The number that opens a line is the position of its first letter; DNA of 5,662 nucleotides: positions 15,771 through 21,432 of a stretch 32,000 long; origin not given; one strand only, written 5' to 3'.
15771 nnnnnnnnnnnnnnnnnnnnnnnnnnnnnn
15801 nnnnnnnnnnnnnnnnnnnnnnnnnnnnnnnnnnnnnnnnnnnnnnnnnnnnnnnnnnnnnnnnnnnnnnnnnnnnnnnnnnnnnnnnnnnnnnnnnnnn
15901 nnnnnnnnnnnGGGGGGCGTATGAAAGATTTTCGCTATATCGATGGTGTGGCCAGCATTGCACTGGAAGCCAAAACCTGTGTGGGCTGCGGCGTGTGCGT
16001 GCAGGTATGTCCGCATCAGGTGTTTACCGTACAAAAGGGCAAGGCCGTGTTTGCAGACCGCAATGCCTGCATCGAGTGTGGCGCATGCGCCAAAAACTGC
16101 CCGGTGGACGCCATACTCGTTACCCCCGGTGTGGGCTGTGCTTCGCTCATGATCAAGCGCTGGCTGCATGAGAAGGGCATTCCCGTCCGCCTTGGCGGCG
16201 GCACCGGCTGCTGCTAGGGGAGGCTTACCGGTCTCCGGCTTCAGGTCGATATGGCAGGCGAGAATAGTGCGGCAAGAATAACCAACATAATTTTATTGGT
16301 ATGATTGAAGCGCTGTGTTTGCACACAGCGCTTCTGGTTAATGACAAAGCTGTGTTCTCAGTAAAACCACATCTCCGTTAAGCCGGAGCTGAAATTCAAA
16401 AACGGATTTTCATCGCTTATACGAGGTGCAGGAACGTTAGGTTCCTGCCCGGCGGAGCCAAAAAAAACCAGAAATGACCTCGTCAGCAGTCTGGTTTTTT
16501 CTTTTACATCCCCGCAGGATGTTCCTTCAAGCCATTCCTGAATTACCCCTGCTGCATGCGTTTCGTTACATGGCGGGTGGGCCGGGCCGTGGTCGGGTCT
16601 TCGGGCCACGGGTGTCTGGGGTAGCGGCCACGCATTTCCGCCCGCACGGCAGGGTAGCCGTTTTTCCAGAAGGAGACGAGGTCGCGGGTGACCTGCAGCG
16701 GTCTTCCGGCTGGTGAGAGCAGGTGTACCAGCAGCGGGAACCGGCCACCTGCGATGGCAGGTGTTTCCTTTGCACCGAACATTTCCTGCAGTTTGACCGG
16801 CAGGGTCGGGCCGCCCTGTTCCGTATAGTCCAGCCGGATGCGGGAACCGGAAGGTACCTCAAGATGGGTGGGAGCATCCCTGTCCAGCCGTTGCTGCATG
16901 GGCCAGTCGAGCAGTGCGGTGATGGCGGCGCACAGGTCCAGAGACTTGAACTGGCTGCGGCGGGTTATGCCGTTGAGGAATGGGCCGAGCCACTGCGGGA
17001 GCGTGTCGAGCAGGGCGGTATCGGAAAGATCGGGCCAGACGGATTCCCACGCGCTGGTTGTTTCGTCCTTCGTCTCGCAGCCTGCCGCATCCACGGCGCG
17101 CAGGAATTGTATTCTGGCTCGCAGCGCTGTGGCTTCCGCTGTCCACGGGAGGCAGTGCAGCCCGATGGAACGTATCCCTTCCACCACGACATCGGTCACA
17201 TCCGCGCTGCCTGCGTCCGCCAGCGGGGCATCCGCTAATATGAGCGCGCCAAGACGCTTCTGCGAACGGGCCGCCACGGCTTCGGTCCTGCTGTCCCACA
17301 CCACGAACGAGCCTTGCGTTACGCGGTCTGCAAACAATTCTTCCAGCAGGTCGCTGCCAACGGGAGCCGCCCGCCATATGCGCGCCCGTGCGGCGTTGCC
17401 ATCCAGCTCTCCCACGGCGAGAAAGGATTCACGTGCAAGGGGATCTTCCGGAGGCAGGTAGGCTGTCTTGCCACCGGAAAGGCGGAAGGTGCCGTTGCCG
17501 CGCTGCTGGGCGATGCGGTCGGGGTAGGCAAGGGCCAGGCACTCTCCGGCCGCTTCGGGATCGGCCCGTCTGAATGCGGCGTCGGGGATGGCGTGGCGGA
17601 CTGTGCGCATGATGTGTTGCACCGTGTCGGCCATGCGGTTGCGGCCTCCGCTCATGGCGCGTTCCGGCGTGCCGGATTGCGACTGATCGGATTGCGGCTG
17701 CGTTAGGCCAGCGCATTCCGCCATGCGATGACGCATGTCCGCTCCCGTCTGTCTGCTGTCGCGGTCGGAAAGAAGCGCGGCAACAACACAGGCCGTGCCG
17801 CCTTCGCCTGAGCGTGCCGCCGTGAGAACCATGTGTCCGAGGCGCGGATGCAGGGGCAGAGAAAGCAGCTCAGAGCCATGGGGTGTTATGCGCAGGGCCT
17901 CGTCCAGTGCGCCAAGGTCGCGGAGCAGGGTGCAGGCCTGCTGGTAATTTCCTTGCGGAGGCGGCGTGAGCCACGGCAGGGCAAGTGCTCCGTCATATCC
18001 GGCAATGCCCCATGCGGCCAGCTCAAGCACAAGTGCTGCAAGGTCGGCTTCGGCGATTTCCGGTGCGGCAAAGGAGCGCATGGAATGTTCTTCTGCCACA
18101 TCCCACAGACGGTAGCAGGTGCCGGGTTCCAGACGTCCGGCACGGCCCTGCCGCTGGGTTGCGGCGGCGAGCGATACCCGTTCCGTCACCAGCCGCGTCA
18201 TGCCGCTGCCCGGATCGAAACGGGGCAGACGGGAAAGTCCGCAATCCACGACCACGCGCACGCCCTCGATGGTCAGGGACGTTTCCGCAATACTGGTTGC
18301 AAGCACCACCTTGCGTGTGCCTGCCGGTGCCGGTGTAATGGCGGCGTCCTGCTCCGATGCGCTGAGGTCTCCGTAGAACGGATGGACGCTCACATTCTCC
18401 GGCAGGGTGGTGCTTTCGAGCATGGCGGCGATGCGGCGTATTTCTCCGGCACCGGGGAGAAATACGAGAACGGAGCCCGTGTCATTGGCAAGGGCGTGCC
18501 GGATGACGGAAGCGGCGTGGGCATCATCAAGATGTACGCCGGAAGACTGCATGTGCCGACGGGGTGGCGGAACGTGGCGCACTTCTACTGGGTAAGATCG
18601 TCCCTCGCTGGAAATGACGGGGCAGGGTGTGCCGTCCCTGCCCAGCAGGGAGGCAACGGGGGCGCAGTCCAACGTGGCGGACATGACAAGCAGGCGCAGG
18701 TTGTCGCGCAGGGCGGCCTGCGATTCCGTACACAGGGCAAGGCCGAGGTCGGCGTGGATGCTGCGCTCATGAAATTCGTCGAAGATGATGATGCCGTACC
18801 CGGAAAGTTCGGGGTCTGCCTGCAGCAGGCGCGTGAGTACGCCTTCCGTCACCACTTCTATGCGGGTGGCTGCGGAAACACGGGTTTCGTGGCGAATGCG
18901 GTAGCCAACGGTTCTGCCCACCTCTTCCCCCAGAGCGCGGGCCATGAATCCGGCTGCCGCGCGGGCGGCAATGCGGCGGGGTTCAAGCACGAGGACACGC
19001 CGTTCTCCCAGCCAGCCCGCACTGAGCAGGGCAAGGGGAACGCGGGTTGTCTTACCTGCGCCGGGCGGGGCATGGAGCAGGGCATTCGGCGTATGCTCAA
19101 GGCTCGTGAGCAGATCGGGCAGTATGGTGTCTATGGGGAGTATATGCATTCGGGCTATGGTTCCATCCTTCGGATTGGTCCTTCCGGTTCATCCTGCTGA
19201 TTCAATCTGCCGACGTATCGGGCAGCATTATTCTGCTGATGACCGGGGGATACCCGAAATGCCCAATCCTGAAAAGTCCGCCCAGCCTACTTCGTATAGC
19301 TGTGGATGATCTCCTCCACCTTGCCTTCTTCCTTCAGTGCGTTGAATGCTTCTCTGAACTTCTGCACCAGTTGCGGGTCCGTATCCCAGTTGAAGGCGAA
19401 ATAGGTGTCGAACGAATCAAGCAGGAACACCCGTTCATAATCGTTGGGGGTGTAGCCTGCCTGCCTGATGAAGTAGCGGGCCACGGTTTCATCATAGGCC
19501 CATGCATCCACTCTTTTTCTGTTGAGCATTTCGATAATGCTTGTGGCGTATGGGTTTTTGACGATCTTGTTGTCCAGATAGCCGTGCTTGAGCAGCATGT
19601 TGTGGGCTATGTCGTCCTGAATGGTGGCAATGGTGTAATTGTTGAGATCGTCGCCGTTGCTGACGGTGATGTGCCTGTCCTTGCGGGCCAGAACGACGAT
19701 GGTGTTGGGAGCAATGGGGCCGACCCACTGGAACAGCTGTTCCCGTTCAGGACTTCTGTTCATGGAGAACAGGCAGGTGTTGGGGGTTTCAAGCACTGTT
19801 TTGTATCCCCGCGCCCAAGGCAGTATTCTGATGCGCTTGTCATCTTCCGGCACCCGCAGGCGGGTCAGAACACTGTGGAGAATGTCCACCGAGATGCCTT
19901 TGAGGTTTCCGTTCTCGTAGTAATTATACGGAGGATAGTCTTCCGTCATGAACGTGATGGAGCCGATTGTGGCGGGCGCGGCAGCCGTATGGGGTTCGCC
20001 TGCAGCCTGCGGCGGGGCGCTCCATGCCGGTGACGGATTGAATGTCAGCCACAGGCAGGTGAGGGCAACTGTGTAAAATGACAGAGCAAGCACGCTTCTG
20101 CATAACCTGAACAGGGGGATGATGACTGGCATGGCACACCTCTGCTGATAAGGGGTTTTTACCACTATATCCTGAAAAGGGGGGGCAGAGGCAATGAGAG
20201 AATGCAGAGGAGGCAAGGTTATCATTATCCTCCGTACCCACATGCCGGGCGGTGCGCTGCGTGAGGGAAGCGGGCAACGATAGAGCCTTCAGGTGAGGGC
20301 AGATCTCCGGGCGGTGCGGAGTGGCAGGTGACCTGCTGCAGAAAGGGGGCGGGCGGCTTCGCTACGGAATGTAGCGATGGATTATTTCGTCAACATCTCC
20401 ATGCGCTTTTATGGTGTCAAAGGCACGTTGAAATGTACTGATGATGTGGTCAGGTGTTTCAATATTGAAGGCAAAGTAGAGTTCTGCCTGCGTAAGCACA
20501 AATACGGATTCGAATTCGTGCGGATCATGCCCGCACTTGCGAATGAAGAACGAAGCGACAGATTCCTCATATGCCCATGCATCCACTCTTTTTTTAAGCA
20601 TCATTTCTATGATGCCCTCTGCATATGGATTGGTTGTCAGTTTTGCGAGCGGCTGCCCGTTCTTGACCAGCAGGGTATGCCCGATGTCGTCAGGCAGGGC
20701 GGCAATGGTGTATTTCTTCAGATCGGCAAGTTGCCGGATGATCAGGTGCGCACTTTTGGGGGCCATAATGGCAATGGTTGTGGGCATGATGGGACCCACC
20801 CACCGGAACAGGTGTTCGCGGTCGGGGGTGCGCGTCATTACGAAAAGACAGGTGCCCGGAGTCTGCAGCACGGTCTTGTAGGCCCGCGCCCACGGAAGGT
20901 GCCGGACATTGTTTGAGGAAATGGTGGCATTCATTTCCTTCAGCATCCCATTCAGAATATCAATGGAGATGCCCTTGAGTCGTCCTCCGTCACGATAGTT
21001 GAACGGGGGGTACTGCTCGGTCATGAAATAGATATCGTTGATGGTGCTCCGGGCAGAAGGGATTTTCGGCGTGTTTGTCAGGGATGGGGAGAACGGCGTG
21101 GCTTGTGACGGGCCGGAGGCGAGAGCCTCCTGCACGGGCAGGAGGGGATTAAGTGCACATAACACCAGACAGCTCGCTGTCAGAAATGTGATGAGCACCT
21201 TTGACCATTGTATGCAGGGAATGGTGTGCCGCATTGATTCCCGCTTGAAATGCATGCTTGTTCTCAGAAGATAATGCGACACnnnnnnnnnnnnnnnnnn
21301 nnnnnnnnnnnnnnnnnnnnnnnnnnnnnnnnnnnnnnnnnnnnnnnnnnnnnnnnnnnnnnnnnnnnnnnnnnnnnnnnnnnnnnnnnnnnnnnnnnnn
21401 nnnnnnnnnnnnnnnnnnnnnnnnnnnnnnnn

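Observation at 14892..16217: hgcA-hgcB: membrane-tethered corrinoid protein plus dedicated ferredoxin (mercury methylation module)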

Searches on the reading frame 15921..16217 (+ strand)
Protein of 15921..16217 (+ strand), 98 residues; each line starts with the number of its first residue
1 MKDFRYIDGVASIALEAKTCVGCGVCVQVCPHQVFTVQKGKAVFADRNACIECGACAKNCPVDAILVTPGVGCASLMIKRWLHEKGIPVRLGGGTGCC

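Call 3: search_protein_families(library=pfam, proteins=[window:15921-16217:+], max_evalue=0.01)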
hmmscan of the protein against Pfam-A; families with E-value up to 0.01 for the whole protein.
window:15921-16217:+ (98 aa): 16 families
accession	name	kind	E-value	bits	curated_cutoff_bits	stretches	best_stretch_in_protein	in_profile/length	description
PF00037.32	Fer4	-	1.4e-13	50.5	21.1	2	46-65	4-23/24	4Fe-4S binding domain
PF12797.12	Fer4_2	-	1.3e-11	44.1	24.5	2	42-62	2-22/22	4Fe-4S binding domain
PF12838.12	Fer4_7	-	1.4e-11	45.1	27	2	19-64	1-52/52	4Fe-4S dicluster domain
PF12837.12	Fer4_6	-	1.8e-11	43.8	25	2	46-65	5-24/24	4Fe-4S binding domain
PF13237.11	Fer4_10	-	2e-11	44.1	25.5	2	15-61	4-53/53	4Fe-4S dicluster domain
PF13187.11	Fer4_9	-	3.5e-10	40.2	27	1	20-65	2-52/52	4Fe-4S dicluster domain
PF14697.11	Fer4_21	-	7.9e-10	39.2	35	2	16-65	4-57/59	4Fe-4S dicluster domain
PF13484.11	Fer4_16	-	9.6e-09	36.3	30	2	20-38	2-20/66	4Fe-4S double cluster binding domain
PF13534.11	Fer4_17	-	7.1e-08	33.3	22.2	2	15-34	41-60/61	4Fe-4S dicluster domain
PF25160.1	LdpA_Fe-S-bd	-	1.1e-06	28.8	27.6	1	14-37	22-45/49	LdpA Fe-S cluster-binding domain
PF12800.12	Fer4_4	-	1.7e-06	28.3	24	2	18-31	2-15/17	4Fe-4S binding domain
PF13183.11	Fer4_8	-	5.9e-06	27.2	27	1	17-32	2-17/68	4Fe-4S dicluster domain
PF13459.11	Fer4_15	-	1.7e-05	25.9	22.4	1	13-42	1-30/66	4Fe-4S single cluster domain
PF12798.12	Fer4_3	-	1.8e-05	25.7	27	2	50-64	1-15/15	4Fe-4S binding domain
PF17179.9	Fer4_22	-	2.9e-05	25.3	27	1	15-33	76-94/95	4Fe-4S dicluster domain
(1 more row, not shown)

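Call 4: search_protein_families(library=ncbifam, proteins=[window:15921-16217:+], max_evalue=0.01)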
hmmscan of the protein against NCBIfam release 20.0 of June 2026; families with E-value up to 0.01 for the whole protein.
window:15921-16217:+ (98 aa): 100 families (the best 25 are shown)
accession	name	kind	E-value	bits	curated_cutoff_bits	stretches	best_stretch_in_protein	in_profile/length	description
NF040864.1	HgcB_ferredoxin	equivalog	6.3e-35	118.9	99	1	5-98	1-93/93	mercury methylation ferredoxin HgcB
NF043039.1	HgcAB_like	equivalog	6.2e-15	55.6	285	1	11-65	293-349/350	HgcAB-like fusion protein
NF038196.1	ferrodoxin_EFR1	subfamily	3.4e-12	46.9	75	1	18-67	184-231/242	EFR1 family ferrodoxin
NF058577.1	FdxA_fam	equivalog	5.7e-12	45.6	65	2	18-64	7-52/52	4Fe-4S ferredoxin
NF045874.1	Vhu_polyferre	exception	3.1e-11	42.6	600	1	17-68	127-177/381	F420-non-reducing hydrogenase associated-polyferredoxin VhuB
TIGR02179.1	PorD_KorD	subfamily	2.4e-10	40.4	60.05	1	15-67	22-74/78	2-oxoacid:acceptor oxidoreductase, delta subunit, pyruvate/2-ketoisovalerate family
NF040770.1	hetero_SS_HdrA2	exception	3.4e-10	38.7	1100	1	14-67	573-625/777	CoB-CoM heterodisulfide reductase HdrA2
TIGR02912.1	sulfite_red_C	equivalog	9.8e-10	37.9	324.1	1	1-64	153-217/314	sulfite reductase subunit C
TIGR04395.1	cutC_activ_rSAM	equivalog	2.6e-09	36.8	360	1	14-71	50-109/309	choline TMA-lyase-activating enzyme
NF007382.0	PRK09898.1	equivalog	3e-09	36.7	213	1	10-67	146-200/208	ferredoxin-like protein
NF042909.1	FMH_DH_FwdF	exception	3.6e-09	36.2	375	1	12-68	251-314/336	tungsten-dependent formylmethanofuran dehydrogenase subunit FwdF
TIGR01971.1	NuoI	subfamily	5.7e-09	35.6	113.05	1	17-75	41-108/121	NADH-quinone oxidoreductase, chain I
TIGR02700.1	flavo_MJ0208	hypoth_equivalog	6.6e-09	35.4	251.35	1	14-66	144-195/234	dihydromethanopterin reductase (acceptor)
TIGR02494.1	PFLE_PFLC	subfamily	1.1e-08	34.7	174.35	1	12-68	42-100/293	glycyl-radical enzyme activating protein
NF040684.1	PorD_Arch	equivalog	1.7e-08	34.4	120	1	15-66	29-80/85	pyruvate synthase subunit PorD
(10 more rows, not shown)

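Call 9: find_encoding_contigs(protein=window:15921-16217:+, flank=10000, max_places=8)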
Protein window:15921-16217:+ (98 aa): 4 contigs read that carry it; 4 places shown.
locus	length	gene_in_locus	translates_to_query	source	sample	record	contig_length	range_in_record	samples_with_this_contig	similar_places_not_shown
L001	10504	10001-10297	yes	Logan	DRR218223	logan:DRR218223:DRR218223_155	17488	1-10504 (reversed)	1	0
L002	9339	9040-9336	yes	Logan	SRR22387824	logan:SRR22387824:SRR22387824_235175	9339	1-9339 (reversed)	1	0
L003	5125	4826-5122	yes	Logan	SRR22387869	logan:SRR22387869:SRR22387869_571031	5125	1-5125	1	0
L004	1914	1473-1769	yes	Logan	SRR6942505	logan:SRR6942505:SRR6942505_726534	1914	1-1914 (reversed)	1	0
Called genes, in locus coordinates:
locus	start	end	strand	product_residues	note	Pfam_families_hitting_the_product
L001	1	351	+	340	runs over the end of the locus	PF03537:Glyco_hydro_114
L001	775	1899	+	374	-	PF08668:HDOD, PF01966:HD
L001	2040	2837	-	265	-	PF02558:ApbA (weak), PF03446:NAD_binding_2, PF03807:F420_oxidored, PF14748:P5CR_dimer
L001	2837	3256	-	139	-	PF00334:NDK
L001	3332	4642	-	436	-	PF04748:Polysacc_deac_2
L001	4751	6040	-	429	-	PF22694:CtpB_N-like, PF00595:PDZ, PF13180:PDZ_2 (weak), PF17820:PDZ_6, PF03572:Peptidase_S41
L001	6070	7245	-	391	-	PF11932:DUF3450 (weak), PF01551:Peptidase_M23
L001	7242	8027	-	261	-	PF00730:HhH-GPD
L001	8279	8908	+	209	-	-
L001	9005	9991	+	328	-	PF03599:CdhD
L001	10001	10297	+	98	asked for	PF12797:Fer4_2 (weak), PF13237:Fer4_10, PF14697:Fer4_21, PF00037:Fer4 (weak), PF12838:Fer4_7, PF13187:Fer4_9, PF00037:Fer4 (weak), PF12797:Fer4_2 (weak), +7 more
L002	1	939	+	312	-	?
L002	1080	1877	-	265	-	PF02558:ApbA (weak), PF03446:NAD_binding_2, PF03807:F420_oxidored, PF14748:P5CR_dimer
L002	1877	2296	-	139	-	PF00334:NDK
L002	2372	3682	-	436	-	PF04748:Polysacc_deac_2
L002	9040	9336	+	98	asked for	PF12797:Fer4_2 (weak), PF13237:Fer4_10, PF14697:Fer4_21, PF00037:Fer4 (weak), PF12838:Fer4_7, PF13187:Fer4_9, PF00037:Fer4 (weak), PF12797:Fer4_2 (weak), +7 more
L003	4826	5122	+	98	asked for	PF12797:Fer4_2 (weak), PF13237:Fer4_10, PF14697:Fer4_21, PF00037:Fer4 (weak), PF12838:Fer4_7, PF13187:Fer4_9, PF00037:Fer4 (weak), PF12797:Fer4_2 (weak), +7 more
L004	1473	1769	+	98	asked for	PF12797:Fer4_2 (weak), PF13237:Fer4_10, PF14697:Fer4_21, PF00037:Fer4 (weak), PF12838:Fer4_7, PF13187:Fer4_9, PF00037:Fer4 (weak), PF12797:Fer4_2 (weak), +7 more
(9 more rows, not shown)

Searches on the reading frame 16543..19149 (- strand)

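Call 40: search_protein_families(library=pfam, proteins=[window:16543-19149:-], max_evalue=0.00001)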
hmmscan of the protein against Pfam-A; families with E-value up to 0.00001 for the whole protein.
window:16543-19149:- (868 aa): 4 families
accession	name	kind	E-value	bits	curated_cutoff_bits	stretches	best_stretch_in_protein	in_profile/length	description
PF08482.15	HrpB_C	-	2e-54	183.9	25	1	720-852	1-133/133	ATP-dependent helicase C-terminal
PF00271.37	Helicase_C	-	9.2e-14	52.1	23.5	1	220-340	11-109/110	Helicase conserved C-terminal domain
PF00270.35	DEAD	-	2.4e-09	37.6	26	1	19-163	13-162/167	DEAD/DEAH box helicase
PF24473.1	CON_HrpB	-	4.3e-06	26.9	27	1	610-643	2-35/35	ATP-dependent RNA helicase HrpB, connector region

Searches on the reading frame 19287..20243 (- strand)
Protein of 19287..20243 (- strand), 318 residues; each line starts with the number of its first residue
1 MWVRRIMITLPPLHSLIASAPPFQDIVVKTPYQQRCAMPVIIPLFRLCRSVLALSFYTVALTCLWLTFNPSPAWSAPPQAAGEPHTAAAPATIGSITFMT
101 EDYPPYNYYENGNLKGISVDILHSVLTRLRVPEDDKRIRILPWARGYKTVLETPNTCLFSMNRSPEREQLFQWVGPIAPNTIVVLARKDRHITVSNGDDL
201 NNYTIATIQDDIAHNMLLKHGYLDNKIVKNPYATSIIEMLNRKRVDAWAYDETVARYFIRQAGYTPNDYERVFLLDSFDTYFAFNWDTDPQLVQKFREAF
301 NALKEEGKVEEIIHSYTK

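Call 40: search_protein_families(library=pfam, proteins=[window:19287-20243:-], max_evalue=0.00001)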
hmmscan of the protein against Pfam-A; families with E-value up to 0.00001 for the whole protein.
window:19287-20243:- (318 aa): 1 family
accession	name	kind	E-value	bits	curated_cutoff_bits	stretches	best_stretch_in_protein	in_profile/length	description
PF00497.25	SBP_bac_3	-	4.4e-13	49.6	26.4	1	99-316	5-129/132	Bacterial extracellular solute-binding proteins, family 3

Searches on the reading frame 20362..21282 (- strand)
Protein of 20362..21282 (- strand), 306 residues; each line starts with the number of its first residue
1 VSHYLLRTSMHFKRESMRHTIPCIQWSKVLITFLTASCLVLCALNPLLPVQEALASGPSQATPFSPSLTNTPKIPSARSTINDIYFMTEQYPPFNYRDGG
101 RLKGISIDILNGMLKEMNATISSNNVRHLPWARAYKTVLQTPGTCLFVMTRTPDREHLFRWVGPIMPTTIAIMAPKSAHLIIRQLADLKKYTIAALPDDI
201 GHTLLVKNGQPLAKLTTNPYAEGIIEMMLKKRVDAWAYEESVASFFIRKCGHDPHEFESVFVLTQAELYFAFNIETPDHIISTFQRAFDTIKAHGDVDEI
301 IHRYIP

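Call 40: search_protein_families(library=pfam, proteins=[window:20362-21282:-], max_evalue=0.00001)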
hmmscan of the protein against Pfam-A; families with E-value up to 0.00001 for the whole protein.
window:20362-21282:- (306 aa): 1 family
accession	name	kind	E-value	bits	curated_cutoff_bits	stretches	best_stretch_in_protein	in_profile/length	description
PF00497.25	SBP_bac_3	-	4.8e-11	43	26.4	1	87-305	5-130/132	Bacterial extracellular solute-binding proteins, family 3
